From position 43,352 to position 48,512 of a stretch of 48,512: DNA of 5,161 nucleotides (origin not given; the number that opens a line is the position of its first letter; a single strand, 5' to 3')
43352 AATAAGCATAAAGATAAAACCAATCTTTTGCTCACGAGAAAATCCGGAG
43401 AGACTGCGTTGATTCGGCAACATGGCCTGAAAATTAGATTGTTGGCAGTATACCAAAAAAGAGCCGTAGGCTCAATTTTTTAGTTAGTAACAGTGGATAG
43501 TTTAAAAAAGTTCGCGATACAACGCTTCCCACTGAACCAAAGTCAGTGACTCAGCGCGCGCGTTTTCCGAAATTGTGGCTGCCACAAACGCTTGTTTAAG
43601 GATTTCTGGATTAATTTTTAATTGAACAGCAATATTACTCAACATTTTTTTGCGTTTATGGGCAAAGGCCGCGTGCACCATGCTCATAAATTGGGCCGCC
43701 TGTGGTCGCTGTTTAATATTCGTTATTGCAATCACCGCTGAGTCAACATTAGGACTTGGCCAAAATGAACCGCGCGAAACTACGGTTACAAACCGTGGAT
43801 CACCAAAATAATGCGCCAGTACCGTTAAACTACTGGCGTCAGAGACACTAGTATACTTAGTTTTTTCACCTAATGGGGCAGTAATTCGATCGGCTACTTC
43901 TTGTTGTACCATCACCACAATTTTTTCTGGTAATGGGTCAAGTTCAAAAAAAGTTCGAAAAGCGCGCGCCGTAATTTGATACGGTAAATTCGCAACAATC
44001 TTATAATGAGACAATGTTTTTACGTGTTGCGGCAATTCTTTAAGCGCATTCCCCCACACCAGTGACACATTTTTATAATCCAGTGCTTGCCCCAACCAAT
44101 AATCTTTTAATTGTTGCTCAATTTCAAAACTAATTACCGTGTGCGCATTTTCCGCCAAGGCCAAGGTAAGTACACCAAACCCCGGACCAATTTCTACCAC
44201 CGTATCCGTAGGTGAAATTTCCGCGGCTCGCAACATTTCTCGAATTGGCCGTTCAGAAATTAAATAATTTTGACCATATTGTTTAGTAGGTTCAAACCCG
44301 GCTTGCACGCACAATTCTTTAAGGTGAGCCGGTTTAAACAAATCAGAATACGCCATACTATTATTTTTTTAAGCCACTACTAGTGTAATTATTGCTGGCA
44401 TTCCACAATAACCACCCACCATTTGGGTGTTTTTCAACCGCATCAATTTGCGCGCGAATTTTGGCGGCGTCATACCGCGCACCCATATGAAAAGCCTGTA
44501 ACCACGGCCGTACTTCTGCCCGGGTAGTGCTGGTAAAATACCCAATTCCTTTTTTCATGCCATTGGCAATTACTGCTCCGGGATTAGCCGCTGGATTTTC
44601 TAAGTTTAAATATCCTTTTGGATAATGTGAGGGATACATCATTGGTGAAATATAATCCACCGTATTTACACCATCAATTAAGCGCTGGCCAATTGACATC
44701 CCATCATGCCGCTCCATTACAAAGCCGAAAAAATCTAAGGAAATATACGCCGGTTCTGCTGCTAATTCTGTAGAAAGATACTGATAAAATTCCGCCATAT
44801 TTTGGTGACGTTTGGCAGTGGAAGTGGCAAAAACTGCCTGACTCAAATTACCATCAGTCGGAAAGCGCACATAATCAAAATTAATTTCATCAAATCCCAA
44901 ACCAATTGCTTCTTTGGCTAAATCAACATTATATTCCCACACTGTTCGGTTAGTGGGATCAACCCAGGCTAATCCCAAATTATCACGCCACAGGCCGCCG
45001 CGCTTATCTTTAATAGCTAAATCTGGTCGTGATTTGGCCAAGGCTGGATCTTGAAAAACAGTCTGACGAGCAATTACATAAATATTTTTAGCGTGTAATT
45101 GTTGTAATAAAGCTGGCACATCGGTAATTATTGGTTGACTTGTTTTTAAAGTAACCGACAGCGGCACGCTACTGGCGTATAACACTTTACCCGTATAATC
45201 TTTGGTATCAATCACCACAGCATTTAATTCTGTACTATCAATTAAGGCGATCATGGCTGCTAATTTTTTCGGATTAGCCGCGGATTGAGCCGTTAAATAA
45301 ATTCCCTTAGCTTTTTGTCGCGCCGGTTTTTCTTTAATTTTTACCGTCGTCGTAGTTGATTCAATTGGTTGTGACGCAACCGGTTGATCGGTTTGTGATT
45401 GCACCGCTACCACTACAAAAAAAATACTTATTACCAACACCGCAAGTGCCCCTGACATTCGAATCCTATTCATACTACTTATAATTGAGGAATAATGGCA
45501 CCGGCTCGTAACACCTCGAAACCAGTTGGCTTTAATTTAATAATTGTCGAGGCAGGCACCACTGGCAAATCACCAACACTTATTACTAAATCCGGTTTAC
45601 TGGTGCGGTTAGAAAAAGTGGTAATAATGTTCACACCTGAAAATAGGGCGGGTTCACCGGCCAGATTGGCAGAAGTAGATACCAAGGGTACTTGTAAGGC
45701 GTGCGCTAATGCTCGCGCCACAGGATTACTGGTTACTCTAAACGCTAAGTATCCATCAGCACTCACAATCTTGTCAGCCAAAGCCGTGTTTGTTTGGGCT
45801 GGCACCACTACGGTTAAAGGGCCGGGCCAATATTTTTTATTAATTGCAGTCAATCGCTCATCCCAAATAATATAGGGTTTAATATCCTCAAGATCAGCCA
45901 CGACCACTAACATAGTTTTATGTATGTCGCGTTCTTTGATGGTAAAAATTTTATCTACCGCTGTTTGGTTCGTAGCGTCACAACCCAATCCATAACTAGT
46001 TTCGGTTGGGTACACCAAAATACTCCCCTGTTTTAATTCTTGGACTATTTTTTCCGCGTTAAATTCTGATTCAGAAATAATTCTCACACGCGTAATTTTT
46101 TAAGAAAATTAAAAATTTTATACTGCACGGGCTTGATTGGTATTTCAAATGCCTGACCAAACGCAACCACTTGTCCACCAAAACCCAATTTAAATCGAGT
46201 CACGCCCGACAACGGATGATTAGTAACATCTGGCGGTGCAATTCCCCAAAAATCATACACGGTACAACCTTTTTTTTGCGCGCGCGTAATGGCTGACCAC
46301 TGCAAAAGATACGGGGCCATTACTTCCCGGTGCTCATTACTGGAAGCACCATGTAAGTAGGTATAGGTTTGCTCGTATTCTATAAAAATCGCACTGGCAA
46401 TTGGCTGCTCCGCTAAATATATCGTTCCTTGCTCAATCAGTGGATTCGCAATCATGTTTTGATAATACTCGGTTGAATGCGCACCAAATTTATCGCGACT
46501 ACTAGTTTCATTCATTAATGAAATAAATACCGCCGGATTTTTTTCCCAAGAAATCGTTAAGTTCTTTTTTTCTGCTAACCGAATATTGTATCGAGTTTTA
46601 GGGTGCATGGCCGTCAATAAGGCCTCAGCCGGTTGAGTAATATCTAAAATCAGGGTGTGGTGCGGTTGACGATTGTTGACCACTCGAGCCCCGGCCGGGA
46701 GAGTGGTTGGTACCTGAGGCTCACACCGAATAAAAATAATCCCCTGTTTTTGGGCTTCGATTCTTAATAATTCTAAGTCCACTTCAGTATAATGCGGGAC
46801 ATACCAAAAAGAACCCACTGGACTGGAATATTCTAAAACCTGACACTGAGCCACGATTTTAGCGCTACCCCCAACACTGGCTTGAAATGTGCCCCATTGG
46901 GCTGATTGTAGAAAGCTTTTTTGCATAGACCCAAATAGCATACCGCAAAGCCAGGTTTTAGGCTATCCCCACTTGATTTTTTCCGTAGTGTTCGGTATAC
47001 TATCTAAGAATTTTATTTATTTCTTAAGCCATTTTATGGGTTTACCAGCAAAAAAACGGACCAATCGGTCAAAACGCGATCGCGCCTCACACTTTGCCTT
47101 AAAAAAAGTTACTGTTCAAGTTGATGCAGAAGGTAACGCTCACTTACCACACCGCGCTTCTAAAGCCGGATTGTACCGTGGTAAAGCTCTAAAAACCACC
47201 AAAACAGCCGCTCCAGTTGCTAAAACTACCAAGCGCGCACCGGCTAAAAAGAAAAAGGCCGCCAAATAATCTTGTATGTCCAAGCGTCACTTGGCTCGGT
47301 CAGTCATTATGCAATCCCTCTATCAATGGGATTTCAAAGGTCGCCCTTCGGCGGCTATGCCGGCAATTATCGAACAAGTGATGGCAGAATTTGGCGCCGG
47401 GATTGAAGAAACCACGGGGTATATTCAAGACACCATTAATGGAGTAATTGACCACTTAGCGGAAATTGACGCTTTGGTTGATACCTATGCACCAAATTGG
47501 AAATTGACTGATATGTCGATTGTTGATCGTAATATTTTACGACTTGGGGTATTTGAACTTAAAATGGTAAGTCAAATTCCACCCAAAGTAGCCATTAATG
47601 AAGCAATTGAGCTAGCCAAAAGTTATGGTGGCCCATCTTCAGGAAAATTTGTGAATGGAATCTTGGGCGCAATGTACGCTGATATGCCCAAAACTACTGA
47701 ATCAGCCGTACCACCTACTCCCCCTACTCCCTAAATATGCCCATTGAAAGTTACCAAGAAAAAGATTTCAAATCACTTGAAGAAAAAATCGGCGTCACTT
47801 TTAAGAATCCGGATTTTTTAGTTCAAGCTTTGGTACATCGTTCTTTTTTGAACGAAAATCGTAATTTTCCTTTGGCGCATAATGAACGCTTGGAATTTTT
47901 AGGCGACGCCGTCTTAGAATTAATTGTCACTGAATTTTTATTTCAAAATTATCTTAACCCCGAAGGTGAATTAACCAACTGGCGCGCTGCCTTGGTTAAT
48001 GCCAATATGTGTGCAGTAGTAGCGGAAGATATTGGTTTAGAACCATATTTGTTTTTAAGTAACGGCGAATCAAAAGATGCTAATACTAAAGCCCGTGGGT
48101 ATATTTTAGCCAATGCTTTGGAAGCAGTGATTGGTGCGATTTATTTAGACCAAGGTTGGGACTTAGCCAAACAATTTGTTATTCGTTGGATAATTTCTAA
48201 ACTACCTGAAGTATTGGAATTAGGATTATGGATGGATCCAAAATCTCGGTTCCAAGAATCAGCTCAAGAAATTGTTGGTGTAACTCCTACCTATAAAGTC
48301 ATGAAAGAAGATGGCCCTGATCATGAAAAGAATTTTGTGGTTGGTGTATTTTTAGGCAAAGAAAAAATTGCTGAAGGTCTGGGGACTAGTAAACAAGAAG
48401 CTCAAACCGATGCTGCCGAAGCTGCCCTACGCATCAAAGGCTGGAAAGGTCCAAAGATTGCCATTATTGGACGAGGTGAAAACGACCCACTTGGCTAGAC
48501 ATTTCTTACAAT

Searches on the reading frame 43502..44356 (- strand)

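Call 9: search_protein_families(library=pfam, proteins=[window:43502-44356:-], max_evalue=0.01)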
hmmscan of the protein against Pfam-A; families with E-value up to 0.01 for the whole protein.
window:43502-44356:- (284 aa): 2 families
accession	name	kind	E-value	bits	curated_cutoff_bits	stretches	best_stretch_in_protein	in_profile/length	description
PF00398.26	RrnaAD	-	2.9e-42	145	24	1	24-281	5-259/263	Ribosomal RNA adenine dimethylase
PF02390.23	Methyltransf_4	-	4.7e-05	23.3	24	1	52-124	4-80/173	Putative methyltransferase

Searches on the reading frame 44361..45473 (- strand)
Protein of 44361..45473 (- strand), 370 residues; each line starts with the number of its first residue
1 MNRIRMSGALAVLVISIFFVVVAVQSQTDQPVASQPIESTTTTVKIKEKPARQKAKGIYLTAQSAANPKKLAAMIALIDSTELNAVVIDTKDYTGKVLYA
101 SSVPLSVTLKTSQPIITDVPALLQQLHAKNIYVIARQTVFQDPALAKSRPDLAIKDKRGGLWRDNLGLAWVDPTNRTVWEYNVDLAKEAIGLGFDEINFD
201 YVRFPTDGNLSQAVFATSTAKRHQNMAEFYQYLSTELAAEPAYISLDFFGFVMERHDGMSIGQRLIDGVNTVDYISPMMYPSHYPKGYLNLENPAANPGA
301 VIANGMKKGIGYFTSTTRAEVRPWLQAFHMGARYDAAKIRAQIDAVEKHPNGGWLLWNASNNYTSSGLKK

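Call 9: search_protein_families(library=pfam, proteins=[window:44361-45473:-], max_evalue=0.01)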
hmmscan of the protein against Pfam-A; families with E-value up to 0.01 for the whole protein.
window:44361-45473:- (370 aa): 2 families
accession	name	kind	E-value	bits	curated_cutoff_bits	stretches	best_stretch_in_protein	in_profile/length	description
PF13200.12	DUF4015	-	3e-101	339.1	27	1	57-363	1-313/313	Putative glycosyl hydrolase domain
PF14871.12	GHL6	-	0.0042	17.7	35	1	75-161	6-88/132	Hypothetical glycosyl hydrolase 6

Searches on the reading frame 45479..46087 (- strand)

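Call 9: search_protein_families(library=pfam, proteins=[window:45479-46087:-], max_evalue=0.01)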
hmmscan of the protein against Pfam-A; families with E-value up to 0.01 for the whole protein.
window:45479-46087:- (202 aa): 1 family
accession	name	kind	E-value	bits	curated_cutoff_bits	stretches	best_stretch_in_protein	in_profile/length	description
PF01300.24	Sua5_yciO_yrdC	-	1.4e-46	158.7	25.1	1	17-196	2-178/178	Telomere recombination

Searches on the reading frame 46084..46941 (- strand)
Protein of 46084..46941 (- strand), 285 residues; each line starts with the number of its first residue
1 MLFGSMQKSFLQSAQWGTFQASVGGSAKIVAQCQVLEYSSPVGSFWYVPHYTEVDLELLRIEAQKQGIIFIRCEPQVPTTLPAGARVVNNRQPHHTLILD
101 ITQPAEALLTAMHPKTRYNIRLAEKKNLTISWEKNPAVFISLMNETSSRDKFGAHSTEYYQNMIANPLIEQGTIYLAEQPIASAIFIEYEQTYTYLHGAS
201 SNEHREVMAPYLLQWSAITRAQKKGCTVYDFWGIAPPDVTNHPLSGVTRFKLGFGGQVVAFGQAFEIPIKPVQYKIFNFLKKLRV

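Call 9: search_protein_families(library=pfam, proteins=[window:46084-46941:-], max_evalue=0.01)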
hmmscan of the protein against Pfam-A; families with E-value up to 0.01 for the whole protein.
window:46084-46941:- (285 aa): 2 families
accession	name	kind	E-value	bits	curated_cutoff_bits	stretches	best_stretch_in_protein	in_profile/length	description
PF02388.22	FemAB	-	2e-36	126.1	24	2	177-282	304-406/406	FemAB family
PF13480.13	Acetyltransf_6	-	3.1e-09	37.6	22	1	116-233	3-136/143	Acetyltransferase (GNAT) domain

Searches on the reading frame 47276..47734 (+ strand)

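Call 9: search_protein_families(library=pfam, proteins=[window:47276-47734:+], max_evalue=0.01)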
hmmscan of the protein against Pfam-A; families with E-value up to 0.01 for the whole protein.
window:47276-47734:+ (152 aa): 1 family
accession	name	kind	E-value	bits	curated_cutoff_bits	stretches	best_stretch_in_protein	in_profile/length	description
PF01029.23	NusB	-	2.5e-34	119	23.1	1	7-134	3-132/133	NusB family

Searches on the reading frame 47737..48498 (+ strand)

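Call 9: search_protein_families(library=pfam, proteins=[window:47737-48498:+], max_evalue=0.01)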
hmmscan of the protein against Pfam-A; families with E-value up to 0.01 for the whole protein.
window:47737-48498:+ (253 aa): 5 families
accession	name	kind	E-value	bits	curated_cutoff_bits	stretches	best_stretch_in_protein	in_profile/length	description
PF14622.11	Ribonucleas_3_3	-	6e-38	130.3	35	1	25-155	2-127/128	Ribonuclease-III-like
PF00636.31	Ribonuclease_3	-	6.7e-25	88.3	27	1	50-140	1-102/102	Ribonuclease III domain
PF00035.32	dsrm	-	7e-14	52.6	23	1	168-232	1-64/66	Double-stranded RNA binding motif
PF22935.1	RM44_endonuclase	-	3.2e-05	24.5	27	1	17-135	12-139/139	Large ribosomal subunit protein mL44, endonuclease domain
PF24995.1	DSRM_2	-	0.0076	17.1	27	0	193-232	38-75/79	dsRNA binding domain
